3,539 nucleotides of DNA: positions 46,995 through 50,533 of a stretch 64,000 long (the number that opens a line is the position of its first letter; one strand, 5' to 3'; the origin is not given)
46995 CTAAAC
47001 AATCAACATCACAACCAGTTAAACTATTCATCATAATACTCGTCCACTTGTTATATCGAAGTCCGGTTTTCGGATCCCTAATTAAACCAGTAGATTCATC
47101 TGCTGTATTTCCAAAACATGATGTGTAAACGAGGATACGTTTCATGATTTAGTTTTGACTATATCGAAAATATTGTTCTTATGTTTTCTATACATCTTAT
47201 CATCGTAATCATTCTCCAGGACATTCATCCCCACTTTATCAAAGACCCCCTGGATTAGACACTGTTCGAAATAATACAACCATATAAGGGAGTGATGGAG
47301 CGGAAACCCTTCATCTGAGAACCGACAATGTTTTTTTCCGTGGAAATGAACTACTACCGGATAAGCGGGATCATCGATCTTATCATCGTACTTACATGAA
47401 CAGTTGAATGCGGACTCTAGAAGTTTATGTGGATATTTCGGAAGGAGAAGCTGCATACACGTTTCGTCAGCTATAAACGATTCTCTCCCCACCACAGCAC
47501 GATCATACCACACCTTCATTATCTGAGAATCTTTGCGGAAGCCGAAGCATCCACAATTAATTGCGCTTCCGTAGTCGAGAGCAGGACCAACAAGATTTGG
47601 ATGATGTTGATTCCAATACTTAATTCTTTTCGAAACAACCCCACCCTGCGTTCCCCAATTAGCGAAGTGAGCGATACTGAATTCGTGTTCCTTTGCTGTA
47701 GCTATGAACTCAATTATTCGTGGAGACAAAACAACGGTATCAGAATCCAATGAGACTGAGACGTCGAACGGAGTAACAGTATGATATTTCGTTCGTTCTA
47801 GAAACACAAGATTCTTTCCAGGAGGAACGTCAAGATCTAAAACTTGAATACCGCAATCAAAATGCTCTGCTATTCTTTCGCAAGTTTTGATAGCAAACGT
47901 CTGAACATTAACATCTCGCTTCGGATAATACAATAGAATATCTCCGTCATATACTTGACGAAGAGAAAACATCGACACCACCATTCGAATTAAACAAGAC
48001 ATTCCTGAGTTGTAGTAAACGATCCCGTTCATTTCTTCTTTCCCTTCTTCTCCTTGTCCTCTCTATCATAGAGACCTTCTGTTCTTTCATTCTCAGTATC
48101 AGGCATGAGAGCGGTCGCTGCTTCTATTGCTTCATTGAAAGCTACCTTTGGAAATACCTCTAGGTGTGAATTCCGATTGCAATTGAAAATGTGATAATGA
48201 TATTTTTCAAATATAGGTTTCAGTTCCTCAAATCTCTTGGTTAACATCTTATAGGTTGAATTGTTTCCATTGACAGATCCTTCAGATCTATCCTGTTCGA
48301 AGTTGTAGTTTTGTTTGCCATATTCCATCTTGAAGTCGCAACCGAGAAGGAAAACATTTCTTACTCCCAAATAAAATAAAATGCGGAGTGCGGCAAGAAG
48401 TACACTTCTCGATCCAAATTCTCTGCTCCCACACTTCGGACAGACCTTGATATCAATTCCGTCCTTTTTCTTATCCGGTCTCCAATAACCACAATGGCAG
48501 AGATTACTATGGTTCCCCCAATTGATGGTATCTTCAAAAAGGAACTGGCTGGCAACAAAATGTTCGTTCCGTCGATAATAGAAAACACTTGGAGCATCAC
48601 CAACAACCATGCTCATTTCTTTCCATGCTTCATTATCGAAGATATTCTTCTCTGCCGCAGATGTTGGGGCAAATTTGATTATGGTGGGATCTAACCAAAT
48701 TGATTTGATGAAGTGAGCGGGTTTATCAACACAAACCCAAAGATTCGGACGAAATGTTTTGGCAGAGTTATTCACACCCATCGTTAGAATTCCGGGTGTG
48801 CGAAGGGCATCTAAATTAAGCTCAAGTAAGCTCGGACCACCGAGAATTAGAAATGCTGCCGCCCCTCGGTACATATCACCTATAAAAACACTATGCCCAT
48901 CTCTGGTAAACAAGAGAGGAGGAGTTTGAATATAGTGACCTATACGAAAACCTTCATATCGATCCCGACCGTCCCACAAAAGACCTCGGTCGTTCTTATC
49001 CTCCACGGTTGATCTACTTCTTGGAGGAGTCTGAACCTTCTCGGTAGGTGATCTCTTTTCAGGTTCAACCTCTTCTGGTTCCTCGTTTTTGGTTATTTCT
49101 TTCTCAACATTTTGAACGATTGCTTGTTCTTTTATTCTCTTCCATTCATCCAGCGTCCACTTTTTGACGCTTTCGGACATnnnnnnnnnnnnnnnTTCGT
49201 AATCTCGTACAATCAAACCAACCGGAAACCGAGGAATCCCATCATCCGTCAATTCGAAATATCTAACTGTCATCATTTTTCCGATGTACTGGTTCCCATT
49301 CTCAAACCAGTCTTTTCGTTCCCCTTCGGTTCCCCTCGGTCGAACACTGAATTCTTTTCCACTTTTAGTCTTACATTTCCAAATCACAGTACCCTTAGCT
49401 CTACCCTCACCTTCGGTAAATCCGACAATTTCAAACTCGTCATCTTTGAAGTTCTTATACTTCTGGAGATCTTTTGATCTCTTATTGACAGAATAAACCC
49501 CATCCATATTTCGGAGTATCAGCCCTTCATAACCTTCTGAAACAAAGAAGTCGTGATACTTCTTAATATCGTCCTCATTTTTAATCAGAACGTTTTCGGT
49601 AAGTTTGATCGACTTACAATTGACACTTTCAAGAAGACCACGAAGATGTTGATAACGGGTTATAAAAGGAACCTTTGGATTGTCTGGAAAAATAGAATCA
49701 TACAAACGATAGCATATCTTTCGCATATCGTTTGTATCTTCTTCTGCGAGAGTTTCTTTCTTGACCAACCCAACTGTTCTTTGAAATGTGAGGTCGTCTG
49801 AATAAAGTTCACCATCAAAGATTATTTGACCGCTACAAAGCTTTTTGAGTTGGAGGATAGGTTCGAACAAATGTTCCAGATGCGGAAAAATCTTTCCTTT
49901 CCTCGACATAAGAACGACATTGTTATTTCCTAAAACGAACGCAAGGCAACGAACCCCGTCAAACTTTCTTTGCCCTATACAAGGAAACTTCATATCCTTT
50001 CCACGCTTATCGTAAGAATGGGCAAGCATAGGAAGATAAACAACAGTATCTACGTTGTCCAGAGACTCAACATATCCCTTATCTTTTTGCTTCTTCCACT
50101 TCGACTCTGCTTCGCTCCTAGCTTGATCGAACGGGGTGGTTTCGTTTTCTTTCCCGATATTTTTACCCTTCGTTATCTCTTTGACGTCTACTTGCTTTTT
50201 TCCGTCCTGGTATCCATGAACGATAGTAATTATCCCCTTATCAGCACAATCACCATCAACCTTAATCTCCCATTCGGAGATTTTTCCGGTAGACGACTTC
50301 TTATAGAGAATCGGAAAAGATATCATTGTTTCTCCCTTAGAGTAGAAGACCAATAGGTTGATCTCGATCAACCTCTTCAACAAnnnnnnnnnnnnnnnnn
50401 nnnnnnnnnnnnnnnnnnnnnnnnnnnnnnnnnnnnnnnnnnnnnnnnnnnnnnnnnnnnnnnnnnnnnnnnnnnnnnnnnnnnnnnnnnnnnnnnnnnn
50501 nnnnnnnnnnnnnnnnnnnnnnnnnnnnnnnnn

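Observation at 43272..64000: About 21 kb phage-encoded glycan assembly and tailoring island (glycosyltransferases, methyltransferases, sulfotransferases, radical SAM)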

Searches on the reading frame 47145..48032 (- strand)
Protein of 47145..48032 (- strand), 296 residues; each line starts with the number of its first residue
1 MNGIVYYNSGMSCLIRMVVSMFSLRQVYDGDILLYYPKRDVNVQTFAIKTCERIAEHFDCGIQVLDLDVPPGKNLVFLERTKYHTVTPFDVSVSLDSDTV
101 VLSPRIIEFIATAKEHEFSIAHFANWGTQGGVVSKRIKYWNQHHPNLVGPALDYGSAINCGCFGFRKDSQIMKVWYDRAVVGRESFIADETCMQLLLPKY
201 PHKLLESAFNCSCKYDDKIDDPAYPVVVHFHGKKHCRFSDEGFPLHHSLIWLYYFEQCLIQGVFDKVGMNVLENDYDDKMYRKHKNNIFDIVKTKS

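Call 4: search_protein_families(library=pfam, max_evalue=0.01, proteins=[window:47145-48032:-])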
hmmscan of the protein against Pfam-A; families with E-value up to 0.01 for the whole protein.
window:47145-48032:- (296 aa): 0 families

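Call 21: search_protein_families(library=phrogs, max_evalue=0.01, proteins=[window:47145-48032:-])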
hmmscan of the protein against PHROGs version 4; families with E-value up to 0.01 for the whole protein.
window:47145-48032:- (296 aa): 0 families

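Call 22: search_protein_families(library=ncbifam, max_evalue=0.01, proteins=[window:47145-48032:-])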
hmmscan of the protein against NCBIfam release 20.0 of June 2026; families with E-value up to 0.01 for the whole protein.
window:47145-48032:- (296 aa): 0 families

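Call 63: find_homologous_proteins(query=window:47145-48032:-, max_evalue=0.01)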
Query window:47145-48032:- (296 aa): 13 proteins with E <= 0.01 among 164 candidates.
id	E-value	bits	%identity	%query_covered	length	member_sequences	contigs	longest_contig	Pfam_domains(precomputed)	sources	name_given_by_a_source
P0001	1.1e-206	703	100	100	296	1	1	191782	-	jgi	-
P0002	1.9e-127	443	61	97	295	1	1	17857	-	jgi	-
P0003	5.0e-120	418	58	98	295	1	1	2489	-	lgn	-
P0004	7.2e-118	411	56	97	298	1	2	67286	-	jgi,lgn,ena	-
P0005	7.1e-116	405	55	98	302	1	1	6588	-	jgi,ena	-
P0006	1.3e-115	404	57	94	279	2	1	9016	-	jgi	-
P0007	6.2e-109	382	57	93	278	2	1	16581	-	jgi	-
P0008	8.5e-96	339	53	90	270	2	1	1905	-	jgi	jgi:hypothetical protein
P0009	2.1e-94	334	53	95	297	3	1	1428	-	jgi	-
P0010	3.1e-62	228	39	88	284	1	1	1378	-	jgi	-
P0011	7.5e-53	198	42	77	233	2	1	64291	-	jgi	-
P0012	1.4e-51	193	39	89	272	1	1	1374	-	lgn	-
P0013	1.6e-28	118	34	79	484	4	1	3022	-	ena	-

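Call 64: find_encoding_contigs(protein=P0001, flank=10000, max_places=3)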
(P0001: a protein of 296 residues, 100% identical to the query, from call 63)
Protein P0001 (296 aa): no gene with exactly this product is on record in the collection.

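Call 73: predict_structure(alignment_id=A1)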
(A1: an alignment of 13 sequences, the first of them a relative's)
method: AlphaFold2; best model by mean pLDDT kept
length: 296 residues; sequences in the alignment: 13
mean_pLDDT: 94.7   pTM: 0.92
mean pLDDT of the five models: 94.7, 94.7, 94.1, 92.0, 91.2
residues with pLDDT >= 90: 276; 70-90: 17; 50-70: 1; < 50: 2
segments of 3 or more residues with pLDDT < 50: none
pLDDT, mean of each block of 10 residues (from residue 1): 94 96 98 95 92 97 94 94 97 97 98 98 93 94 96 95 97 97 90 97 97 95 95 90 94 97 97 95 94 64
secondary structure, 60 per line:
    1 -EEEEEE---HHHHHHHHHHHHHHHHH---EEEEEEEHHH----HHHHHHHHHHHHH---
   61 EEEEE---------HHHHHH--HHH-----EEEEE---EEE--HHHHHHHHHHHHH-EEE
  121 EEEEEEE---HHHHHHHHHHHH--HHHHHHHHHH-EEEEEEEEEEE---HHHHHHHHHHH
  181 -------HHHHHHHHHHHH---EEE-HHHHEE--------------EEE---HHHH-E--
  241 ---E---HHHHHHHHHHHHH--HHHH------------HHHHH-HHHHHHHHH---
elements in order: E2-7 H11-27 E31-37 H45-57 E61-65 H75-80 E91-95 E99-101 H104-116 E118-127 H131-142 H145-154 E156-166 H170-180 H188-199 E203-205 H207-210 E227-229 H233-236 H248-260 H263-266 H279-283 H285-293

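Call 78: fold_search(model_id=the predicted structure, library=pdb)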
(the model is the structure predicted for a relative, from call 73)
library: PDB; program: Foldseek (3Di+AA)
matches with E <= 10: 1282; with E <= 0.001: 368
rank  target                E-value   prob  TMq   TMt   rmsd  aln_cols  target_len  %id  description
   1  6ts2_D                6.7e-11  1.00  0.62  0.19   5.5       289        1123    9  Truncated version of Chaetomium thermophilum UDP-Glucose Glucosyl Transferase (UGGT) lacking domain TRXL2 (417-650). (released 2020-01-08)
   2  6ts2_A                8.0e-11  1.00  0.62  0.19   5.4       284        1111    8  Truncated version of Chaetomium thermophilum UDP-Glucose Glucosyl Transferase (UGGT) lacking domain TRXL2 (417-650). (released 2020-01-08)
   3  6ts2_C                1.2e-10  1.00  0.60  0.19   5.7       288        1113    9  Truncated version of Chaetomium thermophilum UDP-Glucose Glucosyl Transferase (UGGT) lacking domain TRXL2 (417-650). (released 2020-01-08)
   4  5n2j_A                2.7e-10  1.00  0.63  0.16   5.6       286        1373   10  UDP-Glucose Glycoprotein Glucosyltransferase from Chaetomium thermophilum (closed form) (released 2017-07-26)
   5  5y7f                  3.8e-10  1.00  0.61  0.66   5.5       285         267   10  Crystal structure of catalytic domain of UGGT (UDP-bound form) from Thermomyces dupontii (released 2017-09-27)
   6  5n2j_B                5.3e-10  1.00  0.63  0.16   5.6       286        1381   10  UDP-Glucose Glycoprotein Glucosyltransferase from Chaetomium thermophilum (closed form) (released 2017-07-26)
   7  5h18                  7.5e-10  1.00  0.63  0.67   5.0       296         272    8  Crystal structure of catalytic domain of UGGT (UDP-glucose-bound form) from Thermomyces dupontii (released 2017-09-27)
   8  7zll                  8.3e-10  1.00  0.63  0.66   5.6       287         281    9  Catalytic domain of UDP-Glucose Glycoprotein Glucosyltransferase from Chaetomium thermophilum in complex with the 5-[(mo (released 2023-04-26)
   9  5mzo_A                8.8e-10  1.00  0.64  0.16   5.2       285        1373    9  UDP-Glucose Glycoprotein Glucosyltransferase from Chaetomium thermophilum (open conformation) (released 2017-07-26)
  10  5mu1_A                8.8e-10  1.00  0.64  0.16   5.5       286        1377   10  UDP-Glucose Glycoprotein Glucosyltransferase from Chaetomium thermophilum soaked with K2PtI6 (released 2017-07-26)
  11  7zhb_A                9.3e-10  1.00  0.63  0.65   5.5       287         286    9  Catalytic domain of UDP-Glucose Glycoprotein Glucosyltransferase from Chaetomium thermophilum in complex with UDP-gluc (released 2022-04-20)
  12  7zle                  9.9e-10  1.00  0.63  0.65   5.7       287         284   10  Catalytic domain of UDP-Glucose Glycoprotein Glucosyltransferase from Chaetomium thermophilum in complex with UDP (released 2022-06-22)
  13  6trt_A                1.5e-09  1.00  0.64  0.16   5.4       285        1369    9  Chaetomium thermophilum UDP-Glucose Glucosyl Transferase (UGGT) double cysteine mutant S180C/T742C. (released 2020-01-08)
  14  6fsn                  2.2e-09  1.00  0.64  0.68   5.4       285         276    9  Catalytic domain of UDP-Glucose Glycoprotein Glucosyltransferase from Chaetomium thermophilum in complex with UDP-glucos (released 2019-03-20)
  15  7zxw_A                2.4e-09  1.00  0.64  0.67   5.3       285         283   10  Catalytic domain of UDP-Glucose Glycoprotein Glucosyltransferase from Chaetomium thermophilum in complex with the 5-[( (released 2022-11-30)
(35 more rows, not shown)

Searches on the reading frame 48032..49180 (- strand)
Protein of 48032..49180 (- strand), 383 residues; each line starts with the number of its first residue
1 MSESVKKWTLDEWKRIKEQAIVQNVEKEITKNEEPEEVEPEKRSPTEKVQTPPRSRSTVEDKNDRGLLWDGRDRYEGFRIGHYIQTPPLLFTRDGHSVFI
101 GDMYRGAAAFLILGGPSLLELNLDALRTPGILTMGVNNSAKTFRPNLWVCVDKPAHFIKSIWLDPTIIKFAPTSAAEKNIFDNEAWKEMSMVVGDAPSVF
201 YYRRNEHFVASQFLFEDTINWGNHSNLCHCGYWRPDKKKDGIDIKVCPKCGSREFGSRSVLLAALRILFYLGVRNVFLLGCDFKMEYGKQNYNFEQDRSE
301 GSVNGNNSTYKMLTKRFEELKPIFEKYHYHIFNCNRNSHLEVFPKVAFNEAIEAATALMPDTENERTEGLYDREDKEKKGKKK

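Call 4: search_protein_families(library=pfam, max_evalue=0.01, proteins=[window:48032-49180:-])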
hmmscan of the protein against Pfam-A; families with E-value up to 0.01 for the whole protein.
window:48032-49180:- (383 aa): 0 families

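Call 20: search_solved_structures(query=window:48032-49180:-, max_evalue=1)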
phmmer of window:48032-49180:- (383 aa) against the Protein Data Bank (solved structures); distinct sequences matched with E-value up to 1: 1.
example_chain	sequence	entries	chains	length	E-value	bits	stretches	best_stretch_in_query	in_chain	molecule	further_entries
9yyg_A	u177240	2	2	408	0.62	12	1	218-257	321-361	AI-designed RNA-guided nuclease | AI-generated RNA-guided nuclease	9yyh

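Call 21: search_protein_families(library=phrogs, max_evalue=0.01, proteins=[window:48032-49180:-])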
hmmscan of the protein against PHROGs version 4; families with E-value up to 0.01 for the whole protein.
window:48032-49180:- (383 aa): 1 family
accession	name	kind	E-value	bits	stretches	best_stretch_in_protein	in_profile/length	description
phrog_4603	-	other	8.3e-08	33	1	256-354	86-175/178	alpha-2;3-sialyltransferase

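Call 22: search_protein_families(library=ncbifam, max_evalue=0.01, proteins=[window:48032-49180:-])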
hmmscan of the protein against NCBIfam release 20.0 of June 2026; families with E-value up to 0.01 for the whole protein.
window:48032-49180:- (383 aa): 0 families

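Call 76: search_protein_representatives(protein=window:48032-49180:-)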
Query: 383 residues. Proteins with E-value up to 0.001 (for the whole library): 1464; up to 1e-10: 941; up to 1e-30: 550. The best 150 are listed.
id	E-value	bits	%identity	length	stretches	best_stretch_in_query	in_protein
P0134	2.1e-160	550.3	68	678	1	44-382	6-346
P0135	7.2e-111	387.1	57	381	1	60-382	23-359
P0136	8.3e-106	370.5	57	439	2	57-225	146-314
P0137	4.6e-104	364.7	57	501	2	58-225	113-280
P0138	2.6e-102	359.0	58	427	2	59-227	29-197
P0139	4.6e-101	354.9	57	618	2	60-226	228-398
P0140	2.9e-99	349.0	54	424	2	46-227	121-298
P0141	1.1e-98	347.1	59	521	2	53-226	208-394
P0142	1.1e-97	343.7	43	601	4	86-229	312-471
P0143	5.2e-97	341.5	56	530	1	57-381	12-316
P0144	3.9e-94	332.0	52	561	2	58-226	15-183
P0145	9.9e-93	327.4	53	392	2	62-226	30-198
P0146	2.9e-92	325.9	58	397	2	82-225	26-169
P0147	7.1e-91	321.3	52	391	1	57-382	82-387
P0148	3.8e-90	318.9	54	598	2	60-227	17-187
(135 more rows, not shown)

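Call 79: search_protein_families(library=pfam, alignment_id=A2, max_evalue=0.01)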
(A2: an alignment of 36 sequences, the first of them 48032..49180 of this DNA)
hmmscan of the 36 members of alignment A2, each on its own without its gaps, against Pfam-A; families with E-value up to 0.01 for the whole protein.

A. member 1, window:48032-49180:- (383 aa): 0 families

B. families by the number of members that match (of 36 scanned): 8 families
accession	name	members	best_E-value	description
PF01973.23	MptE-like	20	2.1e-06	6-hydroxymethylpterin diphosphokinase MptE-like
PF01501.26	Glyco_transf_8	4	7.8e-05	Glycosyl transferase family 8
PF13578.12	Methyltransf_24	3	6.9e-27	Methyltransferase domain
PF19668.4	DUF6171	1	8e-09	Family of unknown function (DUF6171)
PF01075.23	Glyco_transf_9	1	2.1e-06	Glycosyltransferase family 9 (heptosyltransferase)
PF00535.33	Glycos_transf_2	1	4.6e-06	Glycosyl transferase family 2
PF01596.23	Methyltransf_3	1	0.0026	O-methyltransferase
PF06002.17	CST-I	1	0.009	Alpha-2,3-sialyltransferase (CST-I)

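Call 84: search_dna_similar(query=window:48032-49180:-, collection=phages, mode=protein, max_rows=30, max_evalue=0.00001)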
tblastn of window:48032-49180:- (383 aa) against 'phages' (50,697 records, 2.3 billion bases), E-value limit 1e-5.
No match.

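Call 97: search_solved_structures(query=A2, max_evalue=1, show_alignments=2)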
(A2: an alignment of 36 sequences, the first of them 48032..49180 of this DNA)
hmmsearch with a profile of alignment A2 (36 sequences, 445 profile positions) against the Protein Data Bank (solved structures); distinct sequences matched with E-value up to 1: 11.
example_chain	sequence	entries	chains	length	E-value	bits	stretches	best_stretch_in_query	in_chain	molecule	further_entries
6yej_A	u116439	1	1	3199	0.0022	20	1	319-377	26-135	Huntingtin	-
9c08_A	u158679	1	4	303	0.11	14.4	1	206-237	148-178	CMP-Neu5Ac--lipooligosaccharide alpha 2-3 sialyltransferase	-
1ro7_A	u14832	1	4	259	0.13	14.1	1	206-239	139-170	alpha-2,3/8-sialyltransferase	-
2drj_A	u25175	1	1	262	0.13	14.1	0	206-238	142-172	Alpha-2,3/8-sialyltransferase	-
1ro8_A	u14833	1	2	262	0.13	14.1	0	206-238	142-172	alpha-2,3/8-sialyltransferase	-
8vlx_A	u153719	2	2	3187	0.14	14.1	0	17-48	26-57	Huntingtin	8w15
2x61_A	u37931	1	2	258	0.14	14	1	206-238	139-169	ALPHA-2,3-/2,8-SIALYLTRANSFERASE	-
2x62_A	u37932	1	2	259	0.14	14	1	206-238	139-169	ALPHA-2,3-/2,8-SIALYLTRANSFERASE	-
2x63_A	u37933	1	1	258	0.15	14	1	206-238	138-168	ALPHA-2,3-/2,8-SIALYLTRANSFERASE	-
2wqq_A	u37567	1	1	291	0.18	13.7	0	206-238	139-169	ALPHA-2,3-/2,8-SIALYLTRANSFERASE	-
7dxj_A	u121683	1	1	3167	0.2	13.6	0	18-45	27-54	Huntingtin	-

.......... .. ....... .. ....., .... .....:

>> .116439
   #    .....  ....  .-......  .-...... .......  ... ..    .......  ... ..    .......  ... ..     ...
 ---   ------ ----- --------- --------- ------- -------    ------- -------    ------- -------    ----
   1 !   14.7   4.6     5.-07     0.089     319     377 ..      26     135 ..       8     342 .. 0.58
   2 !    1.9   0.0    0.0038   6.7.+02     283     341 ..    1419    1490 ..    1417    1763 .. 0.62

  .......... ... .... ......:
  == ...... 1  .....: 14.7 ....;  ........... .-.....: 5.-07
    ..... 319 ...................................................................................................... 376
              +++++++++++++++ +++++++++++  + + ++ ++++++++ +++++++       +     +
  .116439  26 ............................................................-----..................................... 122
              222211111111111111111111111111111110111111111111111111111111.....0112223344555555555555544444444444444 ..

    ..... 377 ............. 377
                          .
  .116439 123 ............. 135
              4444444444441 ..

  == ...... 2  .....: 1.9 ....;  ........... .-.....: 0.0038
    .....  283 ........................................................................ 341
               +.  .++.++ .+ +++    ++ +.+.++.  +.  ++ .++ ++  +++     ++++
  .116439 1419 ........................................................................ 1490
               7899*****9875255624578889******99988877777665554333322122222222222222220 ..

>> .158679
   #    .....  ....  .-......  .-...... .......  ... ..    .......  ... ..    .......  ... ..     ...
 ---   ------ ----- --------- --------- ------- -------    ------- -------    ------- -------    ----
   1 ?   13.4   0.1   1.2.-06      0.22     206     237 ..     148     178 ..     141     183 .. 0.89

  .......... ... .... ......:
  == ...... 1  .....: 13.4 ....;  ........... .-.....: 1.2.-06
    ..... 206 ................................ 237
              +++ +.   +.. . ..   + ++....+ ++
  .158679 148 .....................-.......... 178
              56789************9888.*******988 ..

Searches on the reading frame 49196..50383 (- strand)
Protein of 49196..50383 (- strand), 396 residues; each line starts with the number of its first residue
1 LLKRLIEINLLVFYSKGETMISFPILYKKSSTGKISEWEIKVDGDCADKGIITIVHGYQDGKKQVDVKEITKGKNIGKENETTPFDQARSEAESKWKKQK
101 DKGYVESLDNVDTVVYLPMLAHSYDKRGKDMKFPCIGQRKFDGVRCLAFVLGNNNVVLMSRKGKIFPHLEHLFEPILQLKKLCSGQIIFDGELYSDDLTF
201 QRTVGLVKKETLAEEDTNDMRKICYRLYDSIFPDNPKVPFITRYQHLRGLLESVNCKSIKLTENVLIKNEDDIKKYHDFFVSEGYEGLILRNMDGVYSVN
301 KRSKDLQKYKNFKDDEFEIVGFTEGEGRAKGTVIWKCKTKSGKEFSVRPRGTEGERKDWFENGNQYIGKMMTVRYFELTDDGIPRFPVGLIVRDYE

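Call 4: search_protein_families(library=pfam, max_evalue=0.01, proteins=[window:49196-50383:-])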
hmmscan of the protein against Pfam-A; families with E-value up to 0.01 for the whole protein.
window:49196-50383:- (396 aa): 2 families
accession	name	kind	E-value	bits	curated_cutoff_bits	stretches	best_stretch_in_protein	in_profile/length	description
PF01068.26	DNA_ligase_A_M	-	2.7e-21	76.6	26.2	1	118-310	1-204/204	ATP dependent DNA ligase domain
PF14743.12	DNA_ligase_OB_2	-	2.5e-12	47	28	1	324-393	1-66/66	DNA ligase OB-like domain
